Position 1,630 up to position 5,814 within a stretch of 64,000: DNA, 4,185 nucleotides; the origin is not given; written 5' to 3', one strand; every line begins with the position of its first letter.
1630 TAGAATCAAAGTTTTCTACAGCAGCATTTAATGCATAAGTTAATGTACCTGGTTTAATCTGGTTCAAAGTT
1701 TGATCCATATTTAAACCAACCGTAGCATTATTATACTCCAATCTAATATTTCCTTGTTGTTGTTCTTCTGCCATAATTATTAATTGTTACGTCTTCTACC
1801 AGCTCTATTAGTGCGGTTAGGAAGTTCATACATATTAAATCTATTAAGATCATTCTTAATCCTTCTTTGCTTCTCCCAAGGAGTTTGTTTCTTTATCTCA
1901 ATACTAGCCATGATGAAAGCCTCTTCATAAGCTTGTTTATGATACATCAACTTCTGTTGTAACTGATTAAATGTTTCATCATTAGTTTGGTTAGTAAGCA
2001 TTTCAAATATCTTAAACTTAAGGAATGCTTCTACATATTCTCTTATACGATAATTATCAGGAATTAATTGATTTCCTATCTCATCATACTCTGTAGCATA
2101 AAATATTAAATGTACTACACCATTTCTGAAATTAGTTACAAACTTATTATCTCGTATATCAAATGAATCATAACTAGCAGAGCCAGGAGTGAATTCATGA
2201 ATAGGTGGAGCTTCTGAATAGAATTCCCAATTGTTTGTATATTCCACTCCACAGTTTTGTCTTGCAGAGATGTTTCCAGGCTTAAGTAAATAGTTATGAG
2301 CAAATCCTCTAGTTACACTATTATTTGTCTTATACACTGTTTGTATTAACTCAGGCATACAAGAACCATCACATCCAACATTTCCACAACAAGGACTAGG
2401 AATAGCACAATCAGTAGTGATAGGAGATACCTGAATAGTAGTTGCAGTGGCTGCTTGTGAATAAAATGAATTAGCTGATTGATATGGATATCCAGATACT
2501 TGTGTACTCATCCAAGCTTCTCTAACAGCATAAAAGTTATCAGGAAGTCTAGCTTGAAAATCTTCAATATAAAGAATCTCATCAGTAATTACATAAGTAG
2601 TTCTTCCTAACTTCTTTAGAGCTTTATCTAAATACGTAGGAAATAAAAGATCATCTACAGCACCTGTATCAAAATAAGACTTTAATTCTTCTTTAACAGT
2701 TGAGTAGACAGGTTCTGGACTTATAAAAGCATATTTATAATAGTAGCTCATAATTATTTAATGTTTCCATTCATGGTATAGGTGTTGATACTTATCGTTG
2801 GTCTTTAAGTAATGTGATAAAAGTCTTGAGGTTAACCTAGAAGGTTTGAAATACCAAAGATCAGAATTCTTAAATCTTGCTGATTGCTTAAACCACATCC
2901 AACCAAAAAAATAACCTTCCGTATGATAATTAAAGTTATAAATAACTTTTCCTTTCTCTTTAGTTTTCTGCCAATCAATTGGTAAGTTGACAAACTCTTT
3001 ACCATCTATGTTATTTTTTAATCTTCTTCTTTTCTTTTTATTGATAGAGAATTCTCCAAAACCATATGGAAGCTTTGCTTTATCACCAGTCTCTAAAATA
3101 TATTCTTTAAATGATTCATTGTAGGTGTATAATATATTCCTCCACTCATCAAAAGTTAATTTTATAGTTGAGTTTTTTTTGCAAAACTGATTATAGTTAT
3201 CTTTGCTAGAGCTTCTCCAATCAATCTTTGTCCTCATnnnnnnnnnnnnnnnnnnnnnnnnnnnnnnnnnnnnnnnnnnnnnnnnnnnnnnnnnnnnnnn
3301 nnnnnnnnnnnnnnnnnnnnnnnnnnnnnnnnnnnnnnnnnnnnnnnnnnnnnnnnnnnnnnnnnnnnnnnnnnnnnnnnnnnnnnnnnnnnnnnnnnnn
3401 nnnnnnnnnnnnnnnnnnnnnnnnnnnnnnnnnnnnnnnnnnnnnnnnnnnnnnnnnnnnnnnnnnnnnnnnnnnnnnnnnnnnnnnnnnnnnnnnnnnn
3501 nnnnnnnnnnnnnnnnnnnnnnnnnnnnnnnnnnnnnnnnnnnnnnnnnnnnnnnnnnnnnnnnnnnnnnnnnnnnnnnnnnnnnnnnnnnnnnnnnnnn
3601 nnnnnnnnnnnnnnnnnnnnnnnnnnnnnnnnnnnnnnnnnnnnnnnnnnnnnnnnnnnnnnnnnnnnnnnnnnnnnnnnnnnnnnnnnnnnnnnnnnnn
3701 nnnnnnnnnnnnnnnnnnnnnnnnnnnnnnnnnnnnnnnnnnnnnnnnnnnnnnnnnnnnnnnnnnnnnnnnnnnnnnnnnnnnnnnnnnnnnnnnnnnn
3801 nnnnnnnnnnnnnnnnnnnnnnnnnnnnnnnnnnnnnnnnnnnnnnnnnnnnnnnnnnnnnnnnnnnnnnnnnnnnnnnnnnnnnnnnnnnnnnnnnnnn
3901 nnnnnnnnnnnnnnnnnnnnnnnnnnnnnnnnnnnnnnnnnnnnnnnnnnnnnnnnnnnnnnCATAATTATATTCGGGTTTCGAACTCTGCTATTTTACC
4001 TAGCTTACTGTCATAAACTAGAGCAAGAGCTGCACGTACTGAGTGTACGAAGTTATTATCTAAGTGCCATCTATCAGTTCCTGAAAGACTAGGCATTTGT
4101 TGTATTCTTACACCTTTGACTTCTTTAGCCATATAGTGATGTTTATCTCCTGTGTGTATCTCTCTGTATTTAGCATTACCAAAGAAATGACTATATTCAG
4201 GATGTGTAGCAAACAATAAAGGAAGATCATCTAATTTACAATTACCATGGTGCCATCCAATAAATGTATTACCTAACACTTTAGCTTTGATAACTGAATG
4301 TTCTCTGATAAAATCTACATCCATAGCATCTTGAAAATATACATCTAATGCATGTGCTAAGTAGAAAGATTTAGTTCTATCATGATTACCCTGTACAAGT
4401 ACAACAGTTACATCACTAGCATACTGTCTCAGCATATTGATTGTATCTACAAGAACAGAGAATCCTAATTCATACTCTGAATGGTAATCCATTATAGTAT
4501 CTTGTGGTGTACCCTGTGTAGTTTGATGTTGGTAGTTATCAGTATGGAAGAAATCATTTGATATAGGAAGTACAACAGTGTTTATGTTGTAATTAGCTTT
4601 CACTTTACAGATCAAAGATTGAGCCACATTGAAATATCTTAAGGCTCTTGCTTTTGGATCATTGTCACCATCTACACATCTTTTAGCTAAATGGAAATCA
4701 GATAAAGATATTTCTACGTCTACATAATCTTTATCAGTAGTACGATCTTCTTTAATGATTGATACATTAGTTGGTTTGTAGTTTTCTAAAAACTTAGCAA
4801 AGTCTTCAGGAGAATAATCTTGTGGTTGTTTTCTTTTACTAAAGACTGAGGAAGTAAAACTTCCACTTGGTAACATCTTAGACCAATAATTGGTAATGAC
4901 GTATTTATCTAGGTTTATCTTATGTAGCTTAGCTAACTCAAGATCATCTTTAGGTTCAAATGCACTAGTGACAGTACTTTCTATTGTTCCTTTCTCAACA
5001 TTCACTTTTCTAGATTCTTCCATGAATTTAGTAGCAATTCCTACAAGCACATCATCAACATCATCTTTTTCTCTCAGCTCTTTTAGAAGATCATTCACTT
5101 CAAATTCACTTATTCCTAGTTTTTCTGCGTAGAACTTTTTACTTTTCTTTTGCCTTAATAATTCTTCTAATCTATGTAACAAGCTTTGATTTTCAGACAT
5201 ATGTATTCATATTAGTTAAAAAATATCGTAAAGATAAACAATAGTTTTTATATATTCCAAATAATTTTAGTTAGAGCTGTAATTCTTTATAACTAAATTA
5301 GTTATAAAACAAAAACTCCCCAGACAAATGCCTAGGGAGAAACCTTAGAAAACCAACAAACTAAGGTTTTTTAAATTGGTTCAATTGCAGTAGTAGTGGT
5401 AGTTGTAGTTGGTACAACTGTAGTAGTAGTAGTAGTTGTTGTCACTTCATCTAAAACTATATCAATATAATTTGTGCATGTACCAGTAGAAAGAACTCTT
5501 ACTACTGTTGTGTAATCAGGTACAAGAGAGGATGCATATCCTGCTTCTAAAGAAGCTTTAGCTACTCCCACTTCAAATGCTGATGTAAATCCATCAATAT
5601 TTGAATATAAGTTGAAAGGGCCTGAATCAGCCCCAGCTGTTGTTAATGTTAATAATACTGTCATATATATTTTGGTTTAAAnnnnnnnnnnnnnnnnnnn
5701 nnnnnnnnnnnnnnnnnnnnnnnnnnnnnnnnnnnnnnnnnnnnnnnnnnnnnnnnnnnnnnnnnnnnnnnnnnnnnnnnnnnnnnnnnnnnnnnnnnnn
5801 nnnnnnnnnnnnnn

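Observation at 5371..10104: Tail-fibre cassette of five paralogs built by domain shuffling: two FISUMP C-terminal domains, one tail-collar domain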

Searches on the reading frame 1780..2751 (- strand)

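Call 14: search_protein_families(library=phrogs, proteins=[window:1780-2751:-], max_evalue=0.001)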
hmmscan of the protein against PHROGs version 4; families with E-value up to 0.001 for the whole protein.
window:1780-2751:- (323 aa): 1 family
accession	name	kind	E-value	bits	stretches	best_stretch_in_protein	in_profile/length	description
phrog_34036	-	head and packaging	0.00015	22.2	0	185-283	161-257/290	virion structural protein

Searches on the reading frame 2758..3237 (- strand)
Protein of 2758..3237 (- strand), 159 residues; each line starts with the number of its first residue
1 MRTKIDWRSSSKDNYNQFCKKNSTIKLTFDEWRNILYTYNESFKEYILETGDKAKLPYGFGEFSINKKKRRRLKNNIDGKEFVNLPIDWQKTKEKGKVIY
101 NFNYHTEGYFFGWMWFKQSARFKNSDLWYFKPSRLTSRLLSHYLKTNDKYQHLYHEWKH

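Call 14: search_protein_families(library=phrogs, proteins=[window:2758-3237:-], max_evalue=0.001)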
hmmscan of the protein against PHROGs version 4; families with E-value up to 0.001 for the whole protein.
window:2758-3237:- (159 aa): 1 family
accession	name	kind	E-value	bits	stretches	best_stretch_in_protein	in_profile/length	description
phrog_12177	-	unknown function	1.5e-17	64.9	1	4-151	8-161/164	-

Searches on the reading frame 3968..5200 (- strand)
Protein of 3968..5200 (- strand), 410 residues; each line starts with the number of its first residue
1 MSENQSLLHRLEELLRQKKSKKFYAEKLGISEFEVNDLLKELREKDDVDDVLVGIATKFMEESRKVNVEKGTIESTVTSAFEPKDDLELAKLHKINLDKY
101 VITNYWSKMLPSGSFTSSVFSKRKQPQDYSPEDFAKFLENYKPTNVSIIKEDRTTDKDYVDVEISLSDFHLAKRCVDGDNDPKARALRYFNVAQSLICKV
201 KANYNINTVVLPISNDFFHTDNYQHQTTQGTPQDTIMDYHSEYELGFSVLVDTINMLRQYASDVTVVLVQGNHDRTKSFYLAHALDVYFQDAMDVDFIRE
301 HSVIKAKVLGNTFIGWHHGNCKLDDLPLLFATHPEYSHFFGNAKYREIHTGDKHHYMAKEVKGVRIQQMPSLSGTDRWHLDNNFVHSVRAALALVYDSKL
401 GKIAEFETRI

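Call 3: search_protein_families(library=ncbifam, proteins=[window:3968-5200:-], max_evalue=0.01)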
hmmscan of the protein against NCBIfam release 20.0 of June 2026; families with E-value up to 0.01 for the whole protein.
window:3968-5200:- (410 aa): 1 family
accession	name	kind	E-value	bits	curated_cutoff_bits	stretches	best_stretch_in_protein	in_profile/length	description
TIGR04123.1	P_estr_lig_assc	hypoth_equivalog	4e-05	23.1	150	1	251-323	86-156/207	ligase-associated DNA damage response endonuclease PdeM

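Call 4: search_protein_families(library=pfam, proteins=[window:3968-5200:-], max_evalue=0.01)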
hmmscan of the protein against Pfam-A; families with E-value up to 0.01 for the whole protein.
window:3968-5200:- (410 aa): 0 families

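Call 5: search_protein_families(library=phrogs, proteins=[window:3968-5200:-], max_evalue=0.01)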
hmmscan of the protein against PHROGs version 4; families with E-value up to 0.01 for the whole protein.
window:3968-5200:- (410 aa): 5 families
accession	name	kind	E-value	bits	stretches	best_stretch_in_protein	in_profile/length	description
phrog_704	-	DNA, RNA and nucleotide metabolism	9.6e-51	174.1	1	6-409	7-385/390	DNA repair exonuclease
phrog_284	-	DNA, RNA and nucleotide metabolism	1.2e-16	61.6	1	132-401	100-385/398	exonuclease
phrog_21891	-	unknown function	9.2e-09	37.1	1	280-384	6-108/130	-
phrog_20762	-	unknown function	2e-07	32.3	1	302-408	8-113/117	-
phrog_22571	-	unknown function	0.00032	22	1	318-398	4-82/92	-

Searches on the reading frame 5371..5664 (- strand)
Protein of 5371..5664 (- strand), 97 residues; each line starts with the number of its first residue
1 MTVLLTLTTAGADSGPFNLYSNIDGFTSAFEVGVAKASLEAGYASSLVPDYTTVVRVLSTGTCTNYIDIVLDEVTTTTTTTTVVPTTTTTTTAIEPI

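Call 3: search_protein_families(library=ncbifam, proteins=[window:5371-5664:-], max_evalue=0.01)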
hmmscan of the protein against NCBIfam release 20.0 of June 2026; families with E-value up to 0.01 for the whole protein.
window:5371-5664:- (97 aa): 0 families

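Call 4: search_protein_families(library=pfam, proteins=[window:5371-5664:-], max_evalue=0.01)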
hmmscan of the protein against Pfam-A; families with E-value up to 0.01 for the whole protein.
window:5371-5664:- (97 aa): 0 families

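Call 5: search_protein_families(library=phrogs, proteins=[window:5371-5664:-], max_evalue=0.01)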
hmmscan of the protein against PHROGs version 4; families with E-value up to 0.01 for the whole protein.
window:5371-5664:- (97 aa): 0 families

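Call 6: search_protein_families(library=pfam, proteins=[window:5371-5664:-], max_evalue=10)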
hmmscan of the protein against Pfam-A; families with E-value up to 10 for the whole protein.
window:5371-5664:- (97 aa): 2 families
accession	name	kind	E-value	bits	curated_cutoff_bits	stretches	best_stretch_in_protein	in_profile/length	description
PF00529.27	CusB_dom_1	-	0.081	13.6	26.5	1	29-87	29-78/89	Cation efflux system protein CusB domain 1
PF06933.16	SSP160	-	0.4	9.3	25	1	31-96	652-709/758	Special lobe-specific silk protein SSP160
